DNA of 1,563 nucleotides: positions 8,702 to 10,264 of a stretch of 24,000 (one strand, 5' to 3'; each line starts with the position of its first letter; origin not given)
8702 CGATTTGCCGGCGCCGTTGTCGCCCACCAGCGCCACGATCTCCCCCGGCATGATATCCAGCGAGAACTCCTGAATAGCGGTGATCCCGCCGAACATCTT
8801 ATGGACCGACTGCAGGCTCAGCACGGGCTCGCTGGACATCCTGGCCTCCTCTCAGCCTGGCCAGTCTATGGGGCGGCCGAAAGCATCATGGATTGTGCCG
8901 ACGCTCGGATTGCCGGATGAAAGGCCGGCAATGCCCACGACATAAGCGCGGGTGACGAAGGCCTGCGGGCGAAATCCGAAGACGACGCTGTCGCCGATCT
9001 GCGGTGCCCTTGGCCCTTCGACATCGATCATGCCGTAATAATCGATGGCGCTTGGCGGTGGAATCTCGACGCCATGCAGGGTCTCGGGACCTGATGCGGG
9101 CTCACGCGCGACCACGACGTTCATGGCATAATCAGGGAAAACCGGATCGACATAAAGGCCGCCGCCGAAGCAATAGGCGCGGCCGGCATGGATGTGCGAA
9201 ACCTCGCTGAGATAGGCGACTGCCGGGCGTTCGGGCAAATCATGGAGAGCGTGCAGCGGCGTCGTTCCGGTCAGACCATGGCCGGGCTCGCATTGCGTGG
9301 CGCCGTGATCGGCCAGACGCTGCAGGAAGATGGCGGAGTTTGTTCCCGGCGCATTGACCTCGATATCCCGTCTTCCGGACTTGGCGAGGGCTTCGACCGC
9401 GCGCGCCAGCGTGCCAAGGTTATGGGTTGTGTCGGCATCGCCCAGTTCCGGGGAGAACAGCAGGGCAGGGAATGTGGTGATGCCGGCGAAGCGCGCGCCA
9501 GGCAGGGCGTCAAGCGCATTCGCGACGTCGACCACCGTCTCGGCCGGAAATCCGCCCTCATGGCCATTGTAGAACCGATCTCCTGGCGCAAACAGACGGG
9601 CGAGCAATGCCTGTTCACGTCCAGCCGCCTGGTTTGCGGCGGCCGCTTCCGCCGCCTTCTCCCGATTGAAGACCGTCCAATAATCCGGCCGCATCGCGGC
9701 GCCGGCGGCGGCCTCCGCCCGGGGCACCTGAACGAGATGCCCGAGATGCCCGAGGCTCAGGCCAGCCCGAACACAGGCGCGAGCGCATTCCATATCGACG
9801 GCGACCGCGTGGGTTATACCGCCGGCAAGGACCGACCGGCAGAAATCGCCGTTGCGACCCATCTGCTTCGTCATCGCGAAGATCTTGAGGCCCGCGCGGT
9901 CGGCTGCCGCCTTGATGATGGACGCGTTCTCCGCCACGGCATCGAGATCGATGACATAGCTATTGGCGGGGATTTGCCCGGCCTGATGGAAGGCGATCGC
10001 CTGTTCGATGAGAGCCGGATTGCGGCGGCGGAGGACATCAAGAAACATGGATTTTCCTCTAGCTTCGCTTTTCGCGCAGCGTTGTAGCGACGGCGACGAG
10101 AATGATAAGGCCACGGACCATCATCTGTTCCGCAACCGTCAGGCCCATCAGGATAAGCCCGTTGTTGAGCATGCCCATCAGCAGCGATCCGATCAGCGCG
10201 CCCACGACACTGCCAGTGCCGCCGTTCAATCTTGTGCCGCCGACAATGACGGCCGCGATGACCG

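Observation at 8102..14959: Six-gene operon combining an APC permease, an M20 amidohydrolase, a sugar-type ABC importer and a YhfX-like PLP enzyme: candidate uncharacterised catabolic system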

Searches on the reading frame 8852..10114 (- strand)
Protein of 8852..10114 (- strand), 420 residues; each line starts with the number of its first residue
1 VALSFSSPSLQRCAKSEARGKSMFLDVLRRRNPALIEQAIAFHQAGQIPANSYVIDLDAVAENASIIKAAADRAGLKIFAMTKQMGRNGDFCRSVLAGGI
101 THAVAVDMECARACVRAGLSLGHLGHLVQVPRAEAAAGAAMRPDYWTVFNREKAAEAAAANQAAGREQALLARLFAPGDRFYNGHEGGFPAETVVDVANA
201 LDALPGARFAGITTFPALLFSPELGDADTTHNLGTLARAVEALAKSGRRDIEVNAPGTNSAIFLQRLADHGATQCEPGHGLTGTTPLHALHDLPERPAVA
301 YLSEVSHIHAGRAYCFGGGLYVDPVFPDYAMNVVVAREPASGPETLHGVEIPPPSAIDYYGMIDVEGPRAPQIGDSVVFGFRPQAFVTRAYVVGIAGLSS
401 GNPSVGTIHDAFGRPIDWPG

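Call 5: search_protein_families(library=pfam, proteins=[window:8852-10114:-])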
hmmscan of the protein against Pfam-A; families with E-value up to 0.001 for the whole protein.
window:8852-10114:- (420 aa): 2 families
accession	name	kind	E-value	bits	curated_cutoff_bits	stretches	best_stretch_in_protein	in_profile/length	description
PF21279.3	YhfX-like_C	-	3.9e-23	82.3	27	1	301-405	2-97/97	YhfX-like, C-terminal domain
PF01168.26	Ala_racemase_N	-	2.5e-16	60.5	24.1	1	55-286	1-220/220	Alanine racemase, N-terminal domain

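Call 6: search_protein_families(library=ncbifam, proteins=[window:8852-10048:-], max_evalue=0.00001)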
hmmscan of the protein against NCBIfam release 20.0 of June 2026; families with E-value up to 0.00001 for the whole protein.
window:8852-10048:- (398 aa): 0 families

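Call 8: find_homologous_proteins(query=window:8852-10048:-)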
Query window:8852-10048:- (398 aa): 3246 proteins with E <= 0.001 among 8000 candidates; the best 120 are listed.
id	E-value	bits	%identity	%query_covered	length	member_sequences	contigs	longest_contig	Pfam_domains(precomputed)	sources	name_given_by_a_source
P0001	2.7e-264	894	100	100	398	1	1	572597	PF21279.4,PF01168.27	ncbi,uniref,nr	ncbi:alanine racemase [Acidisoma cellulosilytica]|uniref:Alanine racemase n=1 Tax=Acidisoma cellulos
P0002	7.9e-197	672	76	100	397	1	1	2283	PF21279.4,PF01168.27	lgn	-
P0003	1.5e-195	668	74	100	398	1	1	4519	PF21279.4,PF01168.27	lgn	-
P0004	3.7e-195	667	74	100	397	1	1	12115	PF21279.4,PF01168.27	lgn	-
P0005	2.2e-194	664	73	100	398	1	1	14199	PF21279.4,PF01168.27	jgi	jgi:predicted amino acid racemase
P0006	4.2e-194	663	74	100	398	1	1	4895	PF21279.4,PF01168.27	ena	-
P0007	2.6e-193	661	73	100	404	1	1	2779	PF21279.4,PF01168.27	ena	-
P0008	2.9e-192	657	74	100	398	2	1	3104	PF21279.4,PF01168.27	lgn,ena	-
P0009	1.0e-191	655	73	100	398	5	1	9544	PF21279.4,PF01168.27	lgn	-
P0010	1.3e-188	645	72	100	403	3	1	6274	PF21279.4,PF01168.27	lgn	-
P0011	9.0e-188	642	74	100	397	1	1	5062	PF21279.4,PF01168.27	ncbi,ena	-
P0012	1.6e-187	642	72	99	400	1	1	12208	PF21279.4,PF01168.27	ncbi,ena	-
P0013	2.4e-187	641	73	100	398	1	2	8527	PF21279.4,PF01168.27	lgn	-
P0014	2.7e-187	641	73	100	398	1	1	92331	PF21279.4,PF01168.27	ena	-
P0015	1.4e-186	638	72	100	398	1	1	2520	PF21279.4,PF01168.27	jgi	jgi:predicted amino acid racemase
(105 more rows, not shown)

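Call 9: find_related_loci(query=window:8852-10048:-, collection=genome_contigs, flank=10000)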
Query window:8852-10048:- (398 aa) in genome_contigs; peptide patterns used: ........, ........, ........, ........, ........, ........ (x = any residue, [..] = any of these).
289 stretches matched a pattern; 265 encode a relative of the query (tblastn E <= 1e-3); the best 80 are kept; 80 distinct loci.
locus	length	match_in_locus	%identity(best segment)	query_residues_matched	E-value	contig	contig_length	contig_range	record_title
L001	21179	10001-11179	71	1-393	0e+0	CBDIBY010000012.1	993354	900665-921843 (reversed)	MAG: Lichenihabitans sp. isolate 968626e0-09fb-4086-85c4-6c803da77fd5 genome assembly, contig: contig_12, whole genome s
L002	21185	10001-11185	71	1-395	0e+0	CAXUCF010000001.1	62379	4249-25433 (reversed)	MAG TPA_asm: uncultured Lichenihabitans sp. isolate public_SRR14722163_metawrap_bin.2 genome assembly, contig: public_SR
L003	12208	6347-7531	72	1-395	0e+0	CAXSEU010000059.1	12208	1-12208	MAG: uncultured Lichenihabitans sp. isolate private_X16_metawrap_bin.2 genome assembly, contig: private_X16_metawrap_bin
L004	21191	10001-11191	71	1-397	0e+0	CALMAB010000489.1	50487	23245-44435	MAG TPA_asm: uncultured Acetobacteraceae bacterium isolate SRR13685132_bin.25_CONCOCT_v1.1_MAG genome assembly, contig:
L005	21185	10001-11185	70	1-397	6e-180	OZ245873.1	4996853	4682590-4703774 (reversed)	MAG: Kaistia sp. isolate 50ed00f3-3914-4398-af31-d3df9f367197 genome assembly, chromosome: 1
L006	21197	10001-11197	72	1-397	6e-179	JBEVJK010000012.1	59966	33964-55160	MAG: Mesorhizobium sp. isolate T4R1BO.metabat2.194 T4R1BO.metabat2.194_k133_8628108, whole genome shotgun sequence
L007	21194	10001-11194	67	1-397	2e-176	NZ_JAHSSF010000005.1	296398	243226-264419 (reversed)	Nitratireductor rhodophyticola strain L1-7-SE plasmid pL1-7-SE_1, whole genome shotgun sequence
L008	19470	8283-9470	70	1-397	6e-176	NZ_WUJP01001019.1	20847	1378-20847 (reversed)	Geminicoccus flavidas strain CPCC 101082 Scaffold46_1, whole genome shotgun sequence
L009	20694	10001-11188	68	1-397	3e-178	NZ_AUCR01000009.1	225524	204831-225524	Cucumibacter marinus DSM 18995 G489DRAFT_scaffold00006.6_C, whole genome shotgun sequence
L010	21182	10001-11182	67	1-394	9e-176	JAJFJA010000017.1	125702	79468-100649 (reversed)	MAG: Alphaproteobacteria bacterium isolate OFTM349 OFTM349_16, whole genome shotgun sequence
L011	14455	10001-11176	71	1-392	5e-175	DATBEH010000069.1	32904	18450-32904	MAG TPA_asm: Lichenihabitans sp. isolate SMAG_U5832 k141_4239972, whole genome shotgun sequence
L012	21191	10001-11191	70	1-397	5e-175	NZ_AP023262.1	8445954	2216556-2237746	Mesorhizobium sp. L-8-3 chromosome, complete genome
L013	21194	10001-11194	65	1-397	4e-174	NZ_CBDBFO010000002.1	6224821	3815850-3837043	MAG: Hoeflea sp. isolate f0ddb2cc-3267-47f4-9c61-91efbe495f11 contig_2, whole genome shotgun sequence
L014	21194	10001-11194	65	1-397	4e-174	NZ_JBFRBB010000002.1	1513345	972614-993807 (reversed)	Hoeflea sp. TYP-13 scaffold2, whole genome shotgun sequence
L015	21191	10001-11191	65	1-397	1e-173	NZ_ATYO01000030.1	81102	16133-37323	Mesorhizobium sp. WSM3224 YU3DRAFT_scaffold_27.28_C, whole genome shotgun sequence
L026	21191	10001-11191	65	1-397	2e-169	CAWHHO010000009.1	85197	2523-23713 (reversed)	MAG: uncultured Alphaproteobacteria bacterium isolate MFD01916.bin.2.20 genome assembly, contig: contig_9588, whole geno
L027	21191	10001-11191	67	1-397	2e-169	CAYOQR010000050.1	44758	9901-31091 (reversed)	MAG TPA_asm: uncultured Rhodospirillaceae bacterium isolate SRP262948_co1_139 genome assembly, contig: NODE_769_length_4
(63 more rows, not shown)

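Call 13: search_solved_structures(query=window:8852-10048:-, max_evalue=0.01, show_alignments=2)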
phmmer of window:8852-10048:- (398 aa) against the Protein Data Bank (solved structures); distinct sequences matched with E-value up to 0.01: 1.
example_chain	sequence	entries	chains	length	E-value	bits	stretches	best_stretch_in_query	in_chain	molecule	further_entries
4kbx_A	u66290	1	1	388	2.9e-76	260.3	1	1-393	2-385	Uncharacterized protein YhfX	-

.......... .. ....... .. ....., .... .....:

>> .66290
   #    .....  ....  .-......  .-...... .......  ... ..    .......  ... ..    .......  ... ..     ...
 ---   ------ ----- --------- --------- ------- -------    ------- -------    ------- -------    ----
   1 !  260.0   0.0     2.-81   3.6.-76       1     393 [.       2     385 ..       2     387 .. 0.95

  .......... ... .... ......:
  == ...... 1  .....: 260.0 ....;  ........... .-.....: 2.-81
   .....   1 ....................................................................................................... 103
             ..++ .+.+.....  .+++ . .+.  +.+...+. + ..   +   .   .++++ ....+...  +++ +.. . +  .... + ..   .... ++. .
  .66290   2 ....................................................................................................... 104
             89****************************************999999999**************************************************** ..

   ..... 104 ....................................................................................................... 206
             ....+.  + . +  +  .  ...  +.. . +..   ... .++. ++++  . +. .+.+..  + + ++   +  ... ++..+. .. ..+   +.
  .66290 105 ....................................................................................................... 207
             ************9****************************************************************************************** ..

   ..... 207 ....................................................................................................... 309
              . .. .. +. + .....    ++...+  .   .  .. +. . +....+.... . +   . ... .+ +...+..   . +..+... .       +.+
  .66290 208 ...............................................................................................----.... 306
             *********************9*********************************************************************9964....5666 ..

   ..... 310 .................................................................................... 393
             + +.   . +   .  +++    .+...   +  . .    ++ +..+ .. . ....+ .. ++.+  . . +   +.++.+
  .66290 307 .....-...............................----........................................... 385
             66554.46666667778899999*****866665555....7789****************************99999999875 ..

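Call 16: search_dna_similar(query=window:8852-10048:-, collection=plasmids, mode=protein, max_rows=40, rows=spread)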
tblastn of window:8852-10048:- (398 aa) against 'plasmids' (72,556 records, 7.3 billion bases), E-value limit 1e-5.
Records with a match: 20; places in all: 20; records where one place covers at least 80% of the query: 20.
Best place of each record, by identity: 60-80% 12; <60% 8.
By first word of the organism name: Aminobacter 6; Rhizobium 3; Escherichia 3; Nitratireductor 2; Sinorhizobium 1; Ruegeria 1; Embleya 1; Bacillus 1; Vibrio 1; Cetobacterium 1.
By predicted mobility (MOB-suite, as given by PLSDB): non-mobilizable 17; conjugative 2; mobilizable 1.
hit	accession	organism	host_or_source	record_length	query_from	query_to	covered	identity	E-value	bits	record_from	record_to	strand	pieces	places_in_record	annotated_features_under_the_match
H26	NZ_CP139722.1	Nitratireductor rhodophyticola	Bacterial Culture,hydrothermal vent ...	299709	1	397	100%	66.8%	1e-161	509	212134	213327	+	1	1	alanine racemase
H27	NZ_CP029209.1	Nitratireductor sp. OM-1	-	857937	1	397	100%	66.1%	3e-150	477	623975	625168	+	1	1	alanine racemase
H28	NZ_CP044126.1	Rhizobium sp. BG4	Prosopis cineraria,pure bacterial ...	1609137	1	397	100%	64.3%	2e-148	472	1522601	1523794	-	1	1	record has no annotation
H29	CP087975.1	Rhizobium sp. RCAM05350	cell culture,fouling of walls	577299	1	397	100%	63.2%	2e-115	464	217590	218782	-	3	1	none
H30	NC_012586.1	Sinorhizobium fredii NGR234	-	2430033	1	397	100%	62.3%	4e-147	468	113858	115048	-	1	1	record has no annotation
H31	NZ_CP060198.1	Aminobacter sp. MDW-2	cell culture,soil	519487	1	397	100%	61.6%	2e-141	452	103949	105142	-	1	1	alanine racemase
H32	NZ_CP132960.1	Aminobacter niigataensis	cell culture,sediment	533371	1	397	100%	61.6%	2e-141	452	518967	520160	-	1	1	alanine racemase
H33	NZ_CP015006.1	Aminobacter aminovorans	cell culture,soil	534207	1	397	100%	61.6%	2e-141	452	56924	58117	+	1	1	alanine racemase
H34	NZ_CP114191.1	Aminobacter sp. NyZ550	-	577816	1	397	100%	61.6%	2e-141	452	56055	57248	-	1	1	alanine racemase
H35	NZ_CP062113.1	Aminobacter sp. SR38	bacterial pure culture,soil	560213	1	397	100%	61.3%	3e-141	451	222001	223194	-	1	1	alanine racemase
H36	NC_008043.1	Ruegeria sp. TM1040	-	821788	1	397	100%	61.1%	2e-137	440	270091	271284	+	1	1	alanine racemase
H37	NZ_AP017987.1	Aminobacter sp. SS-2016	Lotus japoicus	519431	1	397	100%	60.8%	3e-142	454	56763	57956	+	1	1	alanine racemase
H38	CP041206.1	Rhizobium sp. NIBRBAC000502774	Genome assembly,Coal mine soil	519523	1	397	100%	59.3%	2e-141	451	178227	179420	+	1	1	YhfX family PLP-dependent enzyme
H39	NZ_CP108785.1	Embleya sp. NBC_00888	-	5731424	1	397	100%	43.3%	2e-79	273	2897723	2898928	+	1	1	none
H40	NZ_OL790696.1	Escherichia coli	-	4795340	1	394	99%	39.1%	1e-66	236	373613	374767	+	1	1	none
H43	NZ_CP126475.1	Bacillus thuringiensis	mixed culture,termite gut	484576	1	383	96%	37.9%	5e-68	240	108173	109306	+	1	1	alanine racemase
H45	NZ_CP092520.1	Cetobacterium somerae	Danio rerio,tissue sample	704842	1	394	99%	32.9%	3e-62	223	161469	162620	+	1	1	YhfX family PLP-dependent enzyme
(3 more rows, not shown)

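Call 17: get_annotated_region(hit=H36, flank=9000)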
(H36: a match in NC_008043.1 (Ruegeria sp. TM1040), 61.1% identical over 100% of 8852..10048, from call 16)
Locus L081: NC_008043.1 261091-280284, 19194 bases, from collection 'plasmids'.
description: Ruegeria sp. TM1040 megaplasmid, complete sequence
organism: Ruegeria sp. TM1040 (NCBI taxid 292414)
taxonomy: Bacteria; Pseudomonadota; Alphaproteobacteria; Rhodobacterales; Roseobacteraceae; Ruegeria; Ruegeria sp. TM1040
host: -; source: -; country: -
typing (MOB-suite, as given by PLSDB): non-mobilizable
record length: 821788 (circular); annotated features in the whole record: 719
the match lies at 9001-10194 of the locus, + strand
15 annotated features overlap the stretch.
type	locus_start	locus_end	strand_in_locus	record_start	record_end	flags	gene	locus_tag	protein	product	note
CDS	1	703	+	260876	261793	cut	-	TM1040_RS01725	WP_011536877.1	LysR family transcriptional regulator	-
CDS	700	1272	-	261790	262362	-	-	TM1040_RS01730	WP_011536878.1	cupin domain-containing protein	-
CDS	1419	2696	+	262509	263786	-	-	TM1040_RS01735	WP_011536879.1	4-aminobutyrate--2-oxoglutarate transaminase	GO:0009448 - gamma-aminobutyric acid metabolic process [Evidence IEA]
CDS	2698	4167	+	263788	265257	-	-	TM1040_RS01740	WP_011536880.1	NAD-dependent succinate-semialdehyde dehydrogenase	-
CDS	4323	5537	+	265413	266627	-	-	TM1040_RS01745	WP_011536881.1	ROK family transcriptional regulator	GO:0006355 - regulation of DNA-templated transcription [Evidence IEA]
CDS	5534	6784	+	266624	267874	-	-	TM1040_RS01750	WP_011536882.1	M20/M25/M40 family metallo-hydrolase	-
CDS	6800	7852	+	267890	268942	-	-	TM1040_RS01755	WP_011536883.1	substrate-binding domain-containing protein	-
CDS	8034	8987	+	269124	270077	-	-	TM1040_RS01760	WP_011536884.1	ABC transporter permease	-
CDS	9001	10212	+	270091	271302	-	-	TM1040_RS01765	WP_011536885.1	alanine racemase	-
CDS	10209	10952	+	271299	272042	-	-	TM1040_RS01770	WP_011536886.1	ATP-binding cassette domain-containing protein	-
CDS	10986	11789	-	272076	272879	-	-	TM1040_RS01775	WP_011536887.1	3-hydroxybutyrate dehydrogenase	-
CDS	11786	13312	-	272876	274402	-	-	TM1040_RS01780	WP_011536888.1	AMP-binding protein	-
CDS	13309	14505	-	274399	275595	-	-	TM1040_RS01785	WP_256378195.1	acetyl-CoA acetyltransferase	-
CDS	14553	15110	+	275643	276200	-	-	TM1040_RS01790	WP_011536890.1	LuxR C-terminal-related transcriptional regulator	GO:0006355 - regulation of DNA-templated transcription [Evidence IEA]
CDS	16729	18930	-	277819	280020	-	-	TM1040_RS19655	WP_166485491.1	histidine kinase N-terminal 7TM domain-containing protein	-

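Call 18: get_annotated_region(hit=H33, flank=9000)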
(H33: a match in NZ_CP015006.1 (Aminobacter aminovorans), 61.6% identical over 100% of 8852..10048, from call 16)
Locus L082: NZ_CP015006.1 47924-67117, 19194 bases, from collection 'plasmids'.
description: Aminobacter aminovorans strain KCTC 2477 plasmid pAA01, complete sequence
organism: Aminobacter aminovorans (NCBI taxid 83263)
taxonomy: Bacteria; Pseudomonadota; Alphaproteobacteria; Hyphomicrobiales; Phyllobacteriaceae; Aminobacter; Aminobacter aminovorans
host: -; source: cell culture,soil; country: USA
typing (MOB-suite, as given by PLSDB): non-mobilizable
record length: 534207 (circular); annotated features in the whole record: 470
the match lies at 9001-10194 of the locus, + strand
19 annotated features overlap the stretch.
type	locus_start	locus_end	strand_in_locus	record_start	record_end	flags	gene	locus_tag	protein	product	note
CDS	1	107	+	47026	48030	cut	-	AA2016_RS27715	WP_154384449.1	glycine betaine ABC transporter substrate-binding protein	GO:0055085 - transmembrane transport [Evidence IEA]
CDS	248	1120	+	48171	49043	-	-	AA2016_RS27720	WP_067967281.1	ABC transporter permease subunit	GO:0055085 - transmembrane transport [Evidence IEA]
CDS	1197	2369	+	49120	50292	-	-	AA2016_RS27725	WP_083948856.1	betaine/proline/choline family ABC transporter ATP-binding protein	GO:0015837 - amine transport [Evidence IEA]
CDS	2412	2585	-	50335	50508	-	-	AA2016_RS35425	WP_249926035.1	hypothetical protein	-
CDS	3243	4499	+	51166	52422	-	-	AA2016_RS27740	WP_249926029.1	ROK family transcriptional regulator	GO:0006355 - regulation of DNA-templated transcription [Evidence IEA]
CDS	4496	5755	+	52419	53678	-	-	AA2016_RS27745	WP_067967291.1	M20/M25/M40 family metallo-hydrolase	-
CDS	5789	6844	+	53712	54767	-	-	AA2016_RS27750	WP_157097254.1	substrate-binding domain-containing protein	-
CDS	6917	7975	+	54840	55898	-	-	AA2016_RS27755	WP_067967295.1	substrate-binding domain-containing protein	-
CDS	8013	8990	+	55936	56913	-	-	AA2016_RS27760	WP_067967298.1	ABC transporter permease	-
CDS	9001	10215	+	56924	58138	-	-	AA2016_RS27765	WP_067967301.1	alanine racemase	-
CDS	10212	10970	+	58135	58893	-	-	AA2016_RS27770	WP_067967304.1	ATP-binding cassette domain-containing protein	-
CDS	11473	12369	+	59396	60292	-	-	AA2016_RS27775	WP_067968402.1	LysR family transcriptional regulator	GO:0006355 - regulation of DNA-templated transcription [Evidence IEA]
CDS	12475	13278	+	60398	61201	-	-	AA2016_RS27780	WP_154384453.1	carbon-nitrogen hydrolase family protein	-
CDS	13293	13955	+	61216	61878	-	-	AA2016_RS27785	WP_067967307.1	RraA family protein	-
CDS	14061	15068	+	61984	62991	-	-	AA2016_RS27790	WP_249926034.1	ABC transporter substrate-binding protein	-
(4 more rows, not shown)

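Call 21: search_protein_families(library=pfam, proteins=[L004:7572-9062:+, L004:9059-9958:+, L004:3733-4497:+, L004:2498-3595:+, L027:11276-12322:-, L027:15356-16636:+, L026:11979-12983:+], max_evalue=0.001)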
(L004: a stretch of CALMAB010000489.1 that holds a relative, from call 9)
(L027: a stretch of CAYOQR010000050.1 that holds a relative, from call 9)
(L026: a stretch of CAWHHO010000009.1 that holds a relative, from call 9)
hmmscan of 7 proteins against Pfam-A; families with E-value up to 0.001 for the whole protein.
L004:7572-9062:+ (496 aa): 1 family
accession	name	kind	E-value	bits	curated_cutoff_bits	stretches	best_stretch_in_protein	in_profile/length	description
PF01522.26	Polysacc_deac_1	-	0.0005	20.5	23.1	0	225-325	20-122/124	Polysaccharide deacetylase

L004:9059-9958:+ (299 aa): 1 family
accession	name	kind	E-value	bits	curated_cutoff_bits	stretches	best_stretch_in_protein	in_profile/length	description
PF00294.29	PfkB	-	2.2e-37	129.5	25.8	1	10-292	5-301/302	pfkB family carbohydrate kinase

L004:3733-4497:+ (254 aa): 1 family
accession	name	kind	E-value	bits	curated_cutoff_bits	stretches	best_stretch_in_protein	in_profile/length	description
PF07090.17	GATase1_like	-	4.4e-96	321.7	27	1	6-248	1-246/247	Putative glutamine amidotransferase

L004:2498-3595:+ (365 aa): 4 families
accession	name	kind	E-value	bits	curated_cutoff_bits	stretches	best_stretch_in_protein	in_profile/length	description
PF00532.27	Peripla_BP_1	-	3.7e-31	109.1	22.2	1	68-298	1-242/281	Periplasmic binding proteins and sugar binding domain of LacI family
PF13377.12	Peripla_BP_3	-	7.6e-29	101.4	26.5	1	179-339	2-167/167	Periplasmic binding protein-like domain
PF13407.12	Peripla_BP_4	-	4.4e-20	72.8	35.1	1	71-283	1-217/258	Periplasmic binding protein domain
PF00356.27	LacI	-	1.7e-16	60.2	27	1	12-57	1-46/46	Bacterial regulatory proteins, lacI family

L027:11276-12322:- (348 aa): 1 family
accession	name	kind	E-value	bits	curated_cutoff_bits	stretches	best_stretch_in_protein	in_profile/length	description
PF01380.27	SIS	-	3.2e-29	101.8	25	2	49-171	8-130/131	SIS domain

L027:15356-16636:+ (426 aa): 3 families
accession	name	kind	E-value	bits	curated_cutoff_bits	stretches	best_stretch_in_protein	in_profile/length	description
PF00480.26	ROK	-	3.2e-42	145.5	22.9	1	98-389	3-291/294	ROK family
PF12802.13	MarR_2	-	1.1e-05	25.9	27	1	29-73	9-53/61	MarR family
PF01047.28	MarR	-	0.00091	19.5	24.6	0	35-71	12-48/59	MarR family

L026:11979-12983:+ (334 aa): 2 families
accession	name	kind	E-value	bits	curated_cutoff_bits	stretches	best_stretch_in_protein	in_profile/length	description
PF01380.27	SIS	-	5.5e-29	101.1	25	2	44-167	6-129/131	SIS domain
PF13580.11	SIS_2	-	5e-07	30.3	27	1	92-125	104-137/138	SIS domain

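Call 22: get_annotated_region(hit=H43, flank=9000)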
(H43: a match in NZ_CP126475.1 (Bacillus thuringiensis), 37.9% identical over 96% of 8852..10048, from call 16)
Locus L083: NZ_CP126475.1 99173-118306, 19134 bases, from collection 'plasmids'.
description: Bacillus thuringiensis strain DHC4 plasmid unnamed1, complete sequence
organism: Bacillus thuringiensis (NCBI taxid 1428)
taxonomy: Bacteria; Bacillota; Bacilli; Bacillales; Bacillaceae; Bacillus; Bacillus thuringiensis
host: -; source: mixed culture,termite gut; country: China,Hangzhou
typing (MOB-suite, as given by PLSDB): non-mobilizable; replicon rep_cluster_125; mating-pair formation MPF_T
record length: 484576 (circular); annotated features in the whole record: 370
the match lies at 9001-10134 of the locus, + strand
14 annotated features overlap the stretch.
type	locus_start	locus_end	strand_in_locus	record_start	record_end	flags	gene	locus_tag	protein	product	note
CDS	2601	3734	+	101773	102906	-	-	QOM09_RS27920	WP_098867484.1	hypothetical protein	-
CDS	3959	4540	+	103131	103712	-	-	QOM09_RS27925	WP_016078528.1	hypothetical protein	-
CDS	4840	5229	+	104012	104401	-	-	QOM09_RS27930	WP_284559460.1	PRD domain-containing protein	GO:0006355 - regulation of DNA-templated transcription [Evidence IEA]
CDS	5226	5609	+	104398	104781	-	-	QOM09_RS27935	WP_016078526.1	DUF2620 domain-containing protein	-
CDS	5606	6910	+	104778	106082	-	-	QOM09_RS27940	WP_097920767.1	YhfT family protein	-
CDS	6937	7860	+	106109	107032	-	-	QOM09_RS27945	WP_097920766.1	phosphotriesterase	-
CDS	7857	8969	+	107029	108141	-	-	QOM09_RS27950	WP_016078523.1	aminotransferase class V-fold PLP-dependent enzyme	-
CDS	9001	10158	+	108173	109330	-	-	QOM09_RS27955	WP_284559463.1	alanine racemase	-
CDS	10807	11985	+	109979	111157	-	-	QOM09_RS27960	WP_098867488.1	hypothetical protein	-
CDS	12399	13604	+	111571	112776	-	-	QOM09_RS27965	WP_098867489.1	ATP-grasp domain-containing protein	-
CDS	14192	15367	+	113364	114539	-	-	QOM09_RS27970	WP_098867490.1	ATP-grasp domain-containing protein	-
CDS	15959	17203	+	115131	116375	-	-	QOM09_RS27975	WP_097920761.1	MFS transporter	GO:0055085 - transmembrane transport [Evidence IEA]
CDS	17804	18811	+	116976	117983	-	galE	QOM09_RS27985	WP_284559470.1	UDP-glucose 4-epimerase GalE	GO:0006012 - galactose metabolic process [Evidence IEA]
CDS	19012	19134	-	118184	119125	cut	-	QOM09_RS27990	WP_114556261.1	IS3 family transposase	-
